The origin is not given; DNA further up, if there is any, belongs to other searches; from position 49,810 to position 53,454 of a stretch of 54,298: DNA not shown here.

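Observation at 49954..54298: Giant ORF missing from the ORF track: secreted beta-helix surface protein running off the window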

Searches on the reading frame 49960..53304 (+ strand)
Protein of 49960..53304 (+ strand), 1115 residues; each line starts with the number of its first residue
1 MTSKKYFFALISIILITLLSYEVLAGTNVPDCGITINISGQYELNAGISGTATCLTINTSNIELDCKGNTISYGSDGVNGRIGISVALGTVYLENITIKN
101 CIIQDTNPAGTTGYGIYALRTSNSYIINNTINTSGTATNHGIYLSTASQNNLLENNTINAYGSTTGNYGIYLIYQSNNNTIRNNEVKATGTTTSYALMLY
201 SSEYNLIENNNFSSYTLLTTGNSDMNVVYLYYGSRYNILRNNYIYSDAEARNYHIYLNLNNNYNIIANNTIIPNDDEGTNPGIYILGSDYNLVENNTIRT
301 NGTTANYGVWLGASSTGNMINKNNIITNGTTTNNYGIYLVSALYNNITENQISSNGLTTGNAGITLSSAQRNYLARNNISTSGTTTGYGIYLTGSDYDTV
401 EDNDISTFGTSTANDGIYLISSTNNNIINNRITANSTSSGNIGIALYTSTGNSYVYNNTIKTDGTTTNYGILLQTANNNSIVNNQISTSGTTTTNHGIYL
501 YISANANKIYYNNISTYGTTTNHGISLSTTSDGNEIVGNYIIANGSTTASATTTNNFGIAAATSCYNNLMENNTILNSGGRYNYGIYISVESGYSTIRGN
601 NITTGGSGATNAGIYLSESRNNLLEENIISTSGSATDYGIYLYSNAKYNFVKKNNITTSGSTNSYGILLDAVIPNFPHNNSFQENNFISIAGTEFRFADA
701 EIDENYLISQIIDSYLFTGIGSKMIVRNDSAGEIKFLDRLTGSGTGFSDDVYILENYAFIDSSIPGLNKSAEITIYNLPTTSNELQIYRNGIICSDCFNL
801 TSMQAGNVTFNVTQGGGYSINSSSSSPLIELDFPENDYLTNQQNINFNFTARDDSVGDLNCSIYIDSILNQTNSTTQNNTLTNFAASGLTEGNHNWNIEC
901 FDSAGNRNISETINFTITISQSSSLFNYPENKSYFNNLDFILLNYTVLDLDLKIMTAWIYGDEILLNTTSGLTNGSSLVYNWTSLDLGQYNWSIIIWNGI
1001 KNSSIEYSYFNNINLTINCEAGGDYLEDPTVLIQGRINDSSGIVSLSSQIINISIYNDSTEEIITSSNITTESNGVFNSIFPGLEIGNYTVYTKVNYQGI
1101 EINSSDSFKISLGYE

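Call 75: predict_structure(alignment_id=A3)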
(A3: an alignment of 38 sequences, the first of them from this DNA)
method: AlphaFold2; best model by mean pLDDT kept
length: 1115 residues; sequences in the alignment: 38
mean_pLDDT: 87.7   pTM: 0.68
mean pLDDT of the five models: 87.7, 87.2, 86.9, 86.7, 86.1
residues with pLDDT >= 90: 608; 70-90: 413; 50-70: 85; < 50: 9
segments of 3 or more residues with pLDDT < 50: 19-23
pLDDT, mean of each block of 10 residues (from residue 1): 50 54 70 93 93 93 95 86 92 95 87 91 97 88 95 97 87 95 95 91 97 84 85 95 89 92 97 77 95 97 89 94 92 90 97 85 96 98 88 97 93 89 98 87 95 98 90 97 96 89 95 93 93 96 87 88 93 94 93 94 91 95 98 90 93 94 89 83 94 83 87 88 90 93 90 92 91 86 75 82 75 91 69 78 77 70 81 80 78 81 71 76 83 86 85 79 88 86 87 83 79 88 70 87 71 90 89 87 88 88 90 58
secondary structure, 60 per line:
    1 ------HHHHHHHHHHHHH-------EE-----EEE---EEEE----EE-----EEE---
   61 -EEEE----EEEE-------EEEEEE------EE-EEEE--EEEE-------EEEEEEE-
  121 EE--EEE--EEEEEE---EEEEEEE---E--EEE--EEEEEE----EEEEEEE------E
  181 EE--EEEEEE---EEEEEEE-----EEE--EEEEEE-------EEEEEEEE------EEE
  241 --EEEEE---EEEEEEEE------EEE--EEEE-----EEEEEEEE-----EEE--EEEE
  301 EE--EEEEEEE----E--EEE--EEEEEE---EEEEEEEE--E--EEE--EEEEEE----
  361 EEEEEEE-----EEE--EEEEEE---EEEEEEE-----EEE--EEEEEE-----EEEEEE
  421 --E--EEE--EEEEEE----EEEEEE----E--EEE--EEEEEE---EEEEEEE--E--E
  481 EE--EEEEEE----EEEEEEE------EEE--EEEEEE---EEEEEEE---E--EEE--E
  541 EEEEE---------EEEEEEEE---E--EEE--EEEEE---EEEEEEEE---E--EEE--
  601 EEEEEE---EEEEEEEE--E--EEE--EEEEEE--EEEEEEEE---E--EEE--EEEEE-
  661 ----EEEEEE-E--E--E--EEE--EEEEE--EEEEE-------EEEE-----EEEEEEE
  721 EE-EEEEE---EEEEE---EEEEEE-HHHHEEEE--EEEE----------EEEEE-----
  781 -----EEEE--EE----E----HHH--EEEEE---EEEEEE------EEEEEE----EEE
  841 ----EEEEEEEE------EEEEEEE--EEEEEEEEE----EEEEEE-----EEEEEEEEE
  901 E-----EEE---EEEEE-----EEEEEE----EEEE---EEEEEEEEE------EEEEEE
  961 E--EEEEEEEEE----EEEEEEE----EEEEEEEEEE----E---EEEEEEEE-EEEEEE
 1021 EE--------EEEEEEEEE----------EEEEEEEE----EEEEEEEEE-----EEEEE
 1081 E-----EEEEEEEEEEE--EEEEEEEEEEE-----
elements in order (helices of 4 or more, strands of 3 or more residues): H7-19 E34-36 E40-43 E55-57 E62-65 E70-73 E81-86 E96-99 E102-105 E113-119 E125-127 E130-135 E139-145 E152-154 E157-162 E167-173 E180-182 E185-190 E194-200 E206-208 E211-216 E224-231 E238-240 E243-247 E251-258 E265-267 E270-273 E279-286 E292-294 E297-302 E305-311 E319-321 E324-329 E333-340 E346-348 E351-356 E361-367 E373-375 E378-383 E387-393 E399-401 E404-409 E415-420 E426-428 E431-436 E441-446 E454-456 E459-464 E468-474 E480-482 E485-490 E495-501 E508-510 E513-518 E522-528 E535-537 E540-545 E555-562 E569-571 E574-578 E582-589 E596-598 E601-606 E610-617 E623-625 E628-633 E636-643 E650-652 E655-659 E665-670 E681-683 E686-690 E693-697 E705-708 E714-722 E724-728 E732-736 E740-745 H747-750 E751-754 E757-760 E771-775 E786-789 E808-812 E816-821 E828-833 E838-840 E845-852 E859-865 E868-876 E881-886 E892-901 E907-909 E913-917 E923-928 E933-936 E940-948 E955-961 E964-972 E977-983 E988-997 E1006-1013 E1015-1022 E1031-1039 E1050-1057 E1062-1070 E1076-1081 E1087-1097 E1100-1110

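Call 79: fold_search(model_id=the predicted structure, library=pdb)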
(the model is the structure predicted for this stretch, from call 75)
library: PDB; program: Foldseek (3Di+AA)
matches with E <= 10: 1867; with E <= 0.001: 218
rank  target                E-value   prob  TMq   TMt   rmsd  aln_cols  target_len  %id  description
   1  7q61_A                1.3e-08  1.00  0.09  0.09  20.4       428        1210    9  Structure of TEV conjugated A2ML1 (A2ML1-TC) (released 2022-04-20)
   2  4yfd_A                3.3e-08  1.00  0.12  0.24  22.4       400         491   10  Crystal structure PTP delta Ig1-Fn2 in complex with IL-1RAcP (released 2015-05-06)
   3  2jll                  5.3e-08  1.00  0.10  0.22  19.5       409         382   10  Crystal structure of NCAM2 IgIV-FN3II (released 2009-11-17)
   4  3pdd                  5.8e-08  1.00  0.09  0.43  10.7       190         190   17  Structures of Clostridium thermocellum CbhA fibronectin(III)-like modules (released 2011-11-23)
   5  4pbx                  5.8e-08  1.00  0.11  0.20  29.0       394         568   10  Crystal structure of the six N-terminal domains of human receptor protein tyrosine phosphatase sigma (released 2014-11-12)
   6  6za2_A                6.6e-08  1.00  0.08  0.08  26.6       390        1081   12  Crystal structure of dimeric latent PorU from Porphyromonas gingivalis (released 2021-09-29)
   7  9fx3_A                7.0e-08  1.00  0.11  0.10  18.6       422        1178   11  Structure of active human CD109 (released 2025-03-19)
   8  6za2_B                1.0e-07  1.00  0.08  0.08  26.7       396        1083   12  Crystal structure of dimeric latent PorU from Porphyromonas gingivalis (released 2021-09-29)
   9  8dtm_B                1.2e-07  1.00  0.13  0.31  15.9       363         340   10  Cryo-EM structure of insulin receptor (IR) bound with S597 component 2 (released 2022-09-07)
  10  4yfg_A                1.9e-07  1.00  0.12  0.24  18.9       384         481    9  Crystal structure of PTP delta meA3/meB minus variant Ig1-Fn1 (released 2015-05-06)
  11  2yn3_A                2.5e-07  1.00  0.13  0.42  11.6       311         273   15  Structural insight into the giant calcium-binding adhesin SiiE: implications for the adhesion of Salmonella enterica t (released 2013-04-03)
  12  8yyl_B                2.8e-07  1.00  0.12  0.23  16.3       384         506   11  Cryo-EM structure of the complex IR with one insulin (released 2025-04-09)
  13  2yn5_B                3.0e-07  1.00  0.14  0.44  11.9       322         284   14  Structural insight into the giant calcium-binding adhesin SiiE: implications for the adhesion of Salmonella enterica t (released 2013-04-03)
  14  5e53_A                3.6e-07  1.00  0.11  0.27  13.5       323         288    7  Crystal structure of chicken CNTN1 FN1-FN3 domains (released 2016-08-31)
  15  7q5z                  4.0e-07  1.00  0.09  0.08  19.3       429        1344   11  Cryo-EM structure of native human A2ML1 (released 2022-04-20)
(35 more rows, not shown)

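Call 80: fold_search(model_id=the predicted structure, library=viral)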
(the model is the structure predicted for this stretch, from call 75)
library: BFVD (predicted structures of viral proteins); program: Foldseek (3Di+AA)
matches with E <= 10: 1345; with E <= 0.001: 342
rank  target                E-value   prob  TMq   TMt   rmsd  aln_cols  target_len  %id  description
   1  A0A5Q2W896            1.5e-13  1.00  0.16  0.21  27.5       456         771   14  (no name in the UniProt tables at hand)
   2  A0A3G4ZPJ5            1.4e-12  1.00  0.30  0.44  10.8       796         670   12  Right handed beta helix domain-containing protein [Barrevirus sp.]
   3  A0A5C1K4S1            1.7e-11  1.00  0.11  0.14  22.3       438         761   13  (no name in the UniProt tables at hand)
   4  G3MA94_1              1.5e-10  1.00  0.10  0.11  22.4       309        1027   16  Gp353 [Bacillus phage G]
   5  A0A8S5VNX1            1.9e-10  1.00  0.11  0.22  21.1       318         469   13  (no name in the UniProt tables at hand)
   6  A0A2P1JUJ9            2.7e-10  1.00  0.12  0.15  22.9       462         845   12  Fibronectin type-III domain-containing protein [Bacillus phage Anath]
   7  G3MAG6                2.9e-10  1.00  0.11  0.11  35.9       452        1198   12  Gp425 [Bacillus phage G]
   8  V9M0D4                5.4e-10  1.00  0.11  0.12  38.4       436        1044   11  Big-1 domain-containing protein [Vibrio phage VP4B]
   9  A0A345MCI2            1.0e-09  1.00  0.10  0.13  23.3       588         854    9  Minor tail protein [Gordonia phage Teatealatte]
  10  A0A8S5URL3            1.8e-09  1.00  0.11  0.10  22.8       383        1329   13  Uncharacterized protein (Fragment) [Siphoviridae sp. ctg6c78]
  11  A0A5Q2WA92            3.1e-09  1.00  0.10  0.08  40.2       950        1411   14  (no name in the UniProt tables at hand)
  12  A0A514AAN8            3.4e-09  1.00  0.14  0.21  18.9       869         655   12  Pre-neck appendage protein [Bacillus phage Karezi]
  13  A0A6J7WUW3            3.5e-09  1.00  0.16  0.18  21.1       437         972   14  Fibronectin type-III domain-containing protein [uncultured Caudovirales phage]
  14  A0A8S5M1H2            5.8e-09  1.00  0.12  0.13  20.8       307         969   12  Uncharacterized protein [Siphoviridae sp. ctLAw30]
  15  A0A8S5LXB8            6.4e-09  1.00  0.13  0.22  20.9       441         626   10  Uncharacterized protein [Siphoviridae sp. ctRiO19]
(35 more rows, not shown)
